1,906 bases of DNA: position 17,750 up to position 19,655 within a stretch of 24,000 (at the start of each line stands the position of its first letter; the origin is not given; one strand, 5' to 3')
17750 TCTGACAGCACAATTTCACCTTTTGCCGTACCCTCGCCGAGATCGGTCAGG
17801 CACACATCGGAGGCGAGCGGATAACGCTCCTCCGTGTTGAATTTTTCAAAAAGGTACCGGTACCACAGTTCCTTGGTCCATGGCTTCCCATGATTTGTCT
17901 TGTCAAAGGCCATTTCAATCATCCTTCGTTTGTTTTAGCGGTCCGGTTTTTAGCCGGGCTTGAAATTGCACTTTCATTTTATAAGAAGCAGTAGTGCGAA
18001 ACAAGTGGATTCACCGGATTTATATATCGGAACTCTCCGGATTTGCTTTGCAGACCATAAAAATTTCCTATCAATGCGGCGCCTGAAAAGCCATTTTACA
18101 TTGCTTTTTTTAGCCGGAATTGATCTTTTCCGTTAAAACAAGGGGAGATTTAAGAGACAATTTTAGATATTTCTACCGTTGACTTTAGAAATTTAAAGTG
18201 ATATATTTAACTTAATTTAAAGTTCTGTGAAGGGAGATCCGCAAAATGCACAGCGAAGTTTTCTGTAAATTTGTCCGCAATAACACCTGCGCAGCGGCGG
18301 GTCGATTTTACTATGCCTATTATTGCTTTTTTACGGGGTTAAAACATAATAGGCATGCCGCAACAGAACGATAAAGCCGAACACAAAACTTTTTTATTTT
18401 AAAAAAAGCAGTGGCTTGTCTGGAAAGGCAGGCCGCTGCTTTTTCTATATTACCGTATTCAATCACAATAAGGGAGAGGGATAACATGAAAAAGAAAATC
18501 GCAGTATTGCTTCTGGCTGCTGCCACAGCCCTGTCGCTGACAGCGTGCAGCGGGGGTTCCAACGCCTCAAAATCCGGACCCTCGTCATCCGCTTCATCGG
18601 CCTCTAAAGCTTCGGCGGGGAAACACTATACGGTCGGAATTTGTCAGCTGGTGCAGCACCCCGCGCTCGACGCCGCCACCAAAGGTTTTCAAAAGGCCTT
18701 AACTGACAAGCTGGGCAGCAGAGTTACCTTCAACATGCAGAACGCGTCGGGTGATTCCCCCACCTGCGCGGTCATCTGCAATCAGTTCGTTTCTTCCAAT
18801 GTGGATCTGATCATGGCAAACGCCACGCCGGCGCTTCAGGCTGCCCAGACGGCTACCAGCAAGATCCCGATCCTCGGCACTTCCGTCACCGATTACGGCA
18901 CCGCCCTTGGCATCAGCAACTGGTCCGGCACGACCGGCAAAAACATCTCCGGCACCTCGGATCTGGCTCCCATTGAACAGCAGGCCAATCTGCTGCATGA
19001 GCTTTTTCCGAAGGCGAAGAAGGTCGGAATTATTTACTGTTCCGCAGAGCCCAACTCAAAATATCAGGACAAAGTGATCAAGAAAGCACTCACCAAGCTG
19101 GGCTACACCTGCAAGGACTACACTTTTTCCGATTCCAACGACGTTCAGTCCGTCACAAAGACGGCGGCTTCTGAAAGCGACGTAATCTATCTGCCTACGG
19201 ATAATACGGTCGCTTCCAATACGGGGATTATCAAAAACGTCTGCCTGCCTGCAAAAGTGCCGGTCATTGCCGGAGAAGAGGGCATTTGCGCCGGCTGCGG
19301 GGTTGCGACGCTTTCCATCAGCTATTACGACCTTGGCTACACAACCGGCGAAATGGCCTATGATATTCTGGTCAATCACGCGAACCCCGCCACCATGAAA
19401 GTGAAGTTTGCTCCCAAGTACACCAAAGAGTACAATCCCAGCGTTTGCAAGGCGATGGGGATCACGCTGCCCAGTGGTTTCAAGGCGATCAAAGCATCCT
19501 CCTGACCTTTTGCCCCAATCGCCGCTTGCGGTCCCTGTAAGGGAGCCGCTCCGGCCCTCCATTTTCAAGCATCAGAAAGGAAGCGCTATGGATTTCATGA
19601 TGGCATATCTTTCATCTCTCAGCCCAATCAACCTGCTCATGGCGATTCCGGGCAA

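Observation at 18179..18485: Tyr/Phe-rich leader peptide with a four-segment terminator/antiterminator upstream of a putative aromatic amino acid ABC importer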

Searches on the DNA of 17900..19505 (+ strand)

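Call 5: search_rna_families(source=window, start=17900, end=18520, threshold=evalue, max_evalue=10, show_alignments=3)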
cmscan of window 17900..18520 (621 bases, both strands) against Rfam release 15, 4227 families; matches with E-value up to 10: 10.
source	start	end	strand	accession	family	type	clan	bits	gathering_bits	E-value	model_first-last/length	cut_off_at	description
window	18395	18445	+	RF00480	HIV_FE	Cis-reg; frameshift_element;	-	23.5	45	0.52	1-52/52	no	HIV Ribosomal frameshift signal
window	18313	18444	+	RF04184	BTnc060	Gene; sRNA;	-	22.1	228.9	0.4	1-213/213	no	Bacteroides sRNA BTnc060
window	18400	18451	+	RF04343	Plastid-psbA-2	Cis-reg;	CL00153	19.2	55.8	0.69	1-60/60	no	Plastid-psbA-2 3UTR RNA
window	18394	18453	+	RF00979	mir-553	Gene; miRNA;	-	18.4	82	1.3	1-62/62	no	mir-553 microRNA precursor family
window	18383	18449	+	RF02432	SpF25_sRNA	Gene; sRNA;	-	17.3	48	4.5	1-102/102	no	Streptococcus sRNA SpF25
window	18136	18208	+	RF01231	snoR74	Gene; snRNA; snoRNA; HACA-box;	-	16.5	44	8.3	1-134/134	no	Small nucleolar RNA snoR74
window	18326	18458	+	RF03532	SQ2397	Cis-reg;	-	14.1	100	7.6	1-243/243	no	Cis-regulator of HTH transcription factor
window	18183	18231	+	RF04216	mir-509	Gene; miRNA;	CL00136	13.9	64.5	9.9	16-67/82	no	mir-509 microRNA precursor family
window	18018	18068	+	RF02931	Bacilli-1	Gene; sRNA;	-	12.6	55.6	7.9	1-65/65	no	Bacilli-1 RNA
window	17918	17960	+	RF02677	NsiR4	Gene; sRNA;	-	12.1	40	7.1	17-65/65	no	Nitrogen stress-induced RNA 4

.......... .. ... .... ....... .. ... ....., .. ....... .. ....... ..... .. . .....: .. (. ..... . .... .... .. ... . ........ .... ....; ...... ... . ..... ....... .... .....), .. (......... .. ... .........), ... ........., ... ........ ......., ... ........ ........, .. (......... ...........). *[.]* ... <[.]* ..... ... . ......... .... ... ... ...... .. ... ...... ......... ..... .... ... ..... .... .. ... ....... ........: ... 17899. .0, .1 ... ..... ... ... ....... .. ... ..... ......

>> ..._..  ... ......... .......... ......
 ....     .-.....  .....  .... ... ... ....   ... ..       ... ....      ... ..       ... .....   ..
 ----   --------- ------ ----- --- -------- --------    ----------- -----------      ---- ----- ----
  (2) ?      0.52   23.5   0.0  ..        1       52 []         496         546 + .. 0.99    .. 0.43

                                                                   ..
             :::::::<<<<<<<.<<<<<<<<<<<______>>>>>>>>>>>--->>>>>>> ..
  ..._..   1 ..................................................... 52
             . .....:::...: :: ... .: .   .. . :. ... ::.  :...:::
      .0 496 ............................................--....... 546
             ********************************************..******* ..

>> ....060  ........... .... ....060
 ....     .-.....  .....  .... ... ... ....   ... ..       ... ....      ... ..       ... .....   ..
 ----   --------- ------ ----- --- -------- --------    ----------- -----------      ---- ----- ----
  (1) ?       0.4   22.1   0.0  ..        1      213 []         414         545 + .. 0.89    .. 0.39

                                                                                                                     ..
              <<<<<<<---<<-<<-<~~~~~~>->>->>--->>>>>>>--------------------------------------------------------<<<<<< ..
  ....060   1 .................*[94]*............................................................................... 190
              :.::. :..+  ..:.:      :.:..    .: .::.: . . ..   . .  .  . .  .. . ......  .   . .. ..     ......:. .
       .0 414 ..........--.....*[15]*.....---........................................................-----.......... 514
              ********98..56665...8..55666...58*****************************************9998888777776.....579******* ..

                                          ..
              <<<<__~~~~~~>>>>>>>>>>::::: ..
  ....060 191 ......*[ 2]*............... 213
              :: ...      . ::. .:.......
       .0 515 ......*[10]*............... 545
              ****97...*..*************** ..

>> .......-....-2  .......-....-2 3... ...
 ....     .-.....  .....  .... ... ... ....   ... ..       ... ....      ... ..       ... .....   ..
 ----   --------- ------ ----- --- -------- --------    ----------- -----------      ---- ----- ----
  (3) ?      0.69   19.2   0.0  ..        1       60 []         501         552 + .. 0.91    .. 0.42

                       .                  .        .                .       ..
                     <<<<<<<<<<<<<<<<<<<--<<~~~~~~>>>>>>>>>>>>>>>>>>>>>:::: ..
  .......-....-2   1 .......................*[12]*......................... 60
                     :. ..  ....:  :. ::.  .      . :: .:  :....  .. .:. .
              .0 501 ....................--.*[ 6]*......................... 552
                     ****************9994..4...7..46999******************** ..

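Call 42: search_rna_families(sources=[L180, L015, L043, L056], threshold=gathering, show_alignments=4)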
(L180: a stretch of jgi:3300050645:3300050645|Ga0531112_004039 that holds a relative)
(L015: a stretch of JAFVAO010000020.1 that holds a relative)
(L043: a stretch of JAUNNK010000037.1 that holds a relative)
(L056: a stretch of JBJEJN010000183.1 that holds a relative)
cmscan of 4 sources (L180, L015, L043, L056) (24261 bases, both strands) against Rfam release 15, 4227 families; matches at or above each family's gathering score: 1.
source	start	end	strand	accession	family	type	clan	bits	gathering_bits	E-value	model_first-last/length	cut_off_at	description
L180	907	1158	+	RF00230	T-box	Cis-reg; leader;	-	110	93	7.6e-24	1-219/219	no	T-box leader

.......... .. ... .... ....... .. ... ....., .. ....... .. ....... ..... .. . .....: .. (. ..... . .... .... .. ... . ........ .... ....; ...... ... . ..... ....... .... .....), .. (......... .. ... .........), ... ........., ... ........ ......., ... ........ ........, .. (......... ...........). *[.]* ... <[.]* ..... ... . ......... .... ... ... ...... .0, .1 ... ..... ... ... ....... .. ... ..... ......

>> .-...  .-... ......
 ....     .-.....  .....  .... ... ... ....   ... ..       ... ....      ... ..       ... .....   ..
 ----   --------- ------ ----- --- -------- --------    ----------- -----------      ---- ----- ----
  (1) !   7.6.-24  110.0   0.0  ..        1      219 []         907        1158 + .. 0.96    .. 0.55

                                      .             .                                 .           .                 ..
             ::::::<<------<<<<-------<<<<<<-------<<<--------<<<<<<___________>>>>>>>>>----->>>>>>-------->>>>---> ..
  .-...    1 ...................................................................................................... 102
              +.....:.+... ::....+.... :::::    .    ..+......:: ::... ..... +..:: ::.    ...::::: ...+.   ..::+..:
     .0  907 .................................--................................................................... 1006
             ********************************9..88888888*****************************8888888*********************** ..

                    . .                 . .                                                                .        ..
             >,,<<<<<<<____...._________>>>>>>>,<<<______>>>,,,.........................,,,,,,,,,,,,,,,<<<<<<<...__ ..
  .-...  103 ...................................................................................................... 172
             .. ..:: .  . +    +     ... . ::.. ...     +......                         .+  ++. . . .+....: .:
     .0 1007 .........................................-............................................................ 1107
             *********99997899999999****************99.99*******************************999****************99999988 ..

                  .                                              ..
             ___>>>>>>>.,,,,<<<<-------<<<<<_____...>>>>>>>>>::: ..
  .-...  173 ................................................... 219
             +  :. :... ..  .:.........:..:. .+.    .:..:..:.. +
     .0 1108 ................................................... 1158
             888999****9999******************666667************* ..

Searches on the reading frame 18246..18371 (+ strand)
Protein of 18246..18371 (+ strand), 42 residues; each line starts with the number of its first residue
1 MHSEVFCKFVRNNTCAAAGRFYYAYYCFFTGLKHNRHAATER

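Call 65: find_homologous_proteins(query=A4, max_evalue=1)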
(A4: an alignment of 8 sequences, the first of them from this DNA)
Query A4 (8 sequences) (42 aa, profile of the alignment): 27 proteins with E <= 1 among 87 candidates.
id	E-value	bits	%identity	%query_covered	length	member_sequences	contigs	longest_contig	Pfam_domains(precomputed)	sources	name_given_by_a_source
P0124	3.8e-19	86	58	74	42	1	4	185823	-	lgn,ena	-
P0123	1.1e-18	84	52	100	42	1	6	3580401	-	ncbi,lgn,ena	-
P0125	1.4e-17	81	73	62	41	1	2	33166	-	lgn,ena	-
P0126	5.9e-17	79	98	100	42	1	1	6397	-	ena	-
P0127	8.5e-17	78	90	100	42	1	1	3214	-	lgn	-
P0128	7.1e-16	75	50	71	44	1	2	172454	-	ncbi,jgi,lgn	-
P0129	6.4e-14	69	61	74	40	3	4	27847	-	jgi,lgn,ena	-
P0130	7.3e-13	66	70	64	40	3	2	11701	-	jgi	-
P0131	9.2e-13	65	68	74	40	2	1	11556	-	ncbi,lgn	-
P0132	1.7e-12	65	43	50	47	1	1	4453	-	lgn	-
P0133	2.8e-12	64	55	52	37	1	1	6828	-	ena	-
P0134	5.2e-11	60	37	83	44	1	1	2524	-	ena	-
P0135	7.2e-11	59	60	71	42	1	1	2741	-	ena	-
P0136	8.1e-11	59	50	52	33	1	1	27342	-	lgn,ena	-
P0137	2.4e-10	58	50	62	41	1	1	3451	-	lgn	-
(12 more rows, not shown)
